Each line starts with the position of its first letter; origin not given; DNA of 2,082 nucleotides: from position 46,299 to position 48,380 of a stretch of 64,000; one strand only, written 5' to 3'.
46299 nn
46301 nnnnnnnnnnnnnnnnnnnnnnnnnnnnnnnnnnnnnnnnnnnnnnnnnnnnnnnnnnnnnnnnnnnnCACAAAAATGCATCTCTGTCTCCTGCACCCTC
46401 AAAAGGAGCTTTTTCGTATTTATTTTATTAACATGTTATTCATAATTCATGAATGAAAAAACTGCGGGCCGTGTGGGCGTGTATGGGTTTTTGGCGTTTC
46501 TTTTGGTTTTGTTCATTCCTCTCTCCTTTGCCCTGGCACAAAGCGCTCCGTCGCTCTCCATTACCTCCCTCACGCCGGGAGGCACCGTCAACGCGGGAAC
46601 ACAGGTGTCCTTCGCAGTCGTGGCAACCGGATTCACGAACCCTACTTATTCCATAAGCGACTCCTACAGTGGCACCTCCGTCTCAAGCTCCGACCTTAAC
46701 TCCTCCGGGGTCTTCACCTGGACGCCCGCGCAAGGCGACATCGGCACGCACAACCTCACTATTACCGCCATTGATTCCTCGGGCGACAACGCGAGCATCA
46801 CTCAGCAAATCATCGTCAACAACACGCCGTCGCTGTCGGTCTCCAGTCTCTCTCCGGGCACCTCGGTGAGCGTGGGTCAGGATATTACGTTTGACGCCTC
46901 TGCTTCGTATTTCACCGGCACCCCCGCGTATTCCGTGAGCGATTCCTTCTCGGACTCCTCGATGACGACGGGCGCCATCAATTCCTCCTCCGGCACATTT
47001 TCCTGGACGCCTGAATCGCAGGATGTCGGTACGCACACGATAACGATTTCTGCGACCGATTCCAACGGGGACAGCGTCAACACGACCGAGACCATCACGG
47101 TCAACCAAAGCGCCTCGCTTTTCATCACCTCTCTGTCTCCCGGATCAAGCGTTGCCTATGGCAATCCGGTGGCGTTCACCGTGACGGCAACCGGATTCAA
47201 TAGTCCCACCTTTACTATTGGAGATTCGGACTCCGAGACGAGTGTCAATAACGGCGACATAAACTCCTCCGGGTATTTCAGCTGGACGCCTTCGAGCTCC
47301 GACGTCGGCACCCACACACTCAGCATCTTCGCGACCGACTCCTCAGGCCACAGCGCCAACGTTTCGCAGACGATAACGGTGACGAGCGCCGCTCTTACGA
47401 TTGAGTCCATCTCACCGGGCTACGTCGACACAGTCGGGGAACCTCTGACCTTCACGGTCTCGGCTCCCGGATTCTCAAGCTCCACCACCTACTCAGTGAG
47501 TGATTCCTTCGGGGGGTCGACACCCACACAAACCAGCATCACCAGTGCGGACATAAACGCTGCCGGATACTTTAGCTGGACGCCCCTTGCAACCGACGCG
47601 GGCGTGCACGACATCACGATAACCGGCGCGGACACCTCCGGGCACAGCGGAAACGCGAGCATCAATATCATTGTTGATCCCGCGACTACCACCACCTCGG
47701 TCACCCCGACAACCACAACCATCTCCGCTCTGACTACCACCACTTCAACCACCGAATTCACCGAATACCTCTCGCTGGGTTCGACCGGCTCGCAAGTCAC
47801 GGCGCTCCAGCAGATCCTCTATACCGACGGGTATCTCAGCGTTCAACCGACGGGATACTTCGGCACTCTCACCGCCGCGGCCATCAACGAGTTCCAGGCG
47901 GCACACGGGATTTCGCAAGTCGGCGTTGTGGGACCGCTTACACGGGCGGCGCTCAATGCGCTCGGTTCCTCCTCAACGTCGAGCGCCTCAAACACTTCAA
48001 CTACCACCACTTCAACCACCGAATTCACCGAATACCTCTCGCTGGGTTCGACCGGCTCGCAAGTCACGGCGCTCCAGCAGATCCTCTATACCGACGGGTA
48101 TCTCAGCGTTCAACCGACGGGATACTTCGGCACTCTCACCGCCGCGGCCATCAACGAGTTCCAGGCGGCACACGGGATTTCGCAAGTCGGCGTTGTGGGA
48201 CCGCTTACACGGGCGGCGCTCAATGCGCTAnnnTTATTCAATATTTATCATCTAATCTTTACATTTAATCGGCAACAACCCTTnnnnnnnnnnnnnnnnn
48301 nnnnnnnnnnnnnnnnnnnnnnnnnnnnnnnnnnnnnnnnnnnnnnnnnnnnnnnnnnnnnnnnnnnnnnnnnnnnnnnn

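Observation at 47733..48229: Perfect 230-bp tandem duplication encoding a second peptidoglycan-binding module in a large surface protein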

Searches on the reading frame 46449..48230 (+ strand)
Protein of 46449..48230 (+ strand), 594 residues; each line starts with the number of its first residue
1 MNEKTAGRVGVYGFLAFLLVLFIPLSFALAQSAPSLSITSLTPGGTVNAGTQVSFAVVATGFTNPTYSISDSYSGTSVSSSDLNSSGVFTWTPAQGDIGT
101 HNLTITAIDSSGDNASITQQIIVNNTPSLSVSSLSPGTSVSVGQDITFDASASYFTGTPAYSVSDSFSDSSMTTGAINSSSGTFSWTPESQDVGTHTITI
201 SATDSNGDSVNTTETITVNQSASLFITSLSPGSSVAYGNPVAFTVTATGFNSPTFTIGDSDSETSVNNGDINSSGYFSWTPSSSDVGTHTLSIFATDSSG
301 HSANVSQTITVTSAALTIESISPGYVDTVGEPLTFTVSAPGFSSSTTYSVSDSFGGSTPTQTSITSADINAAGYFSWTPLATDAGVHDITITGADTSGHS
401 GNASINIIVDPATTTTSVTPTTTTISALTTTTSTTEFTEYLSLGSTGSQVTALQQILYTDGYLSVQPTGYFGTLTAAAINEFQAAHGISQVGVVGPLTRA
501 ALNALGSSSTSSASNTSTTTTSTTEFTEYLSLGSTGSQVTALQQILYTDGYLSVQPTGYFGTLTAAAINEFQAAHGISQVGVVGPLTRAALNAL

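Call 4: search_protein_families(library=pfam, proteins=[window:46449-48230:+], max_evalue=0.01)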
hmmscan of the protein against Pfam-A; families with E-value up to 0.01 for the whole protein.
window:46449-48230:+ (594 aa): 11 families
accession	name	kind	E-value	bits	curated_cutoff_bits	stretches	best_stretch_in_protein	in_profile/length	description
PF01471.23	PG_binding_1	-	2.8e-29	101.5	23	2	446-502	1-57/57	Putative peptidoglycan binding domain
PF05345.18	He_PIG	-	6.4e-12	46.2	24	4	134-219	7-96/96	Putative Ig domain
PF22091.2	DUF6941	-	3.9e-06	27.7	27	0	184-218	41-77/125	Family of unknown function (DUF6941)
PF13927.12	Ig_3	-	4.9e-06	27.4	30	0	229-287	6-70/78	Immunoglobulin domain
PF17936.7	Big_6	-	0.0001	22.9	27.6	0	254-312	26-80/83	Bacterial Ig domain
PF17892.7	Cadherin_5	-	0.00026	21.2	26.5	0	175-219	53-98/98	Cadherin-like domain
PF17963.7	Big_9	-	0.0017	19.6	23.6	0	236-312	14-89/89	Bacterial Ig domain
PF16403.11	Bact_surface_Ig-like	-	0.0017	18.8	27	0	191-218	44-71/71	Bacterial surface protein, Ig-like domain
PF09374.15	PG_binding_3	-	0.0031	18.1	24.6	0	450-480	3-32/76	Predicted Peptidoglycan domain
PF14347.11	DUF4399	-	0.007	17.1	28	0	286-312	60-89/91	Domain of unknown function (DUF4399)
PF16370.11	MetallophosC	-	0.0073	16.9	29.7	0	177-208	135-166/168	C terminal of Calcineurin-like phosphoesterase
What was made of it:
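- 46449..48233 (+): CDS of a 594-aa secreted surface protein: signal peptide, 4 Ig-like domains, Thr-rich linker, PG-binding module, Ser/Thr linker, PG-binding module. Pfam: PG_binding_1 at 101.5 bits in 2 stretches, He_PIG at 46.2 bits in 4 stretches (call 4).
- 46542..47678 (+): Four tandem Ig-like (He_PIG) beta-sandwich domains (aa 32-124, 127-219, 220-312, 318-410). They are old and diverged, and serve as the internal control. Pfam He_PIG in 4 stretches (call 4).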
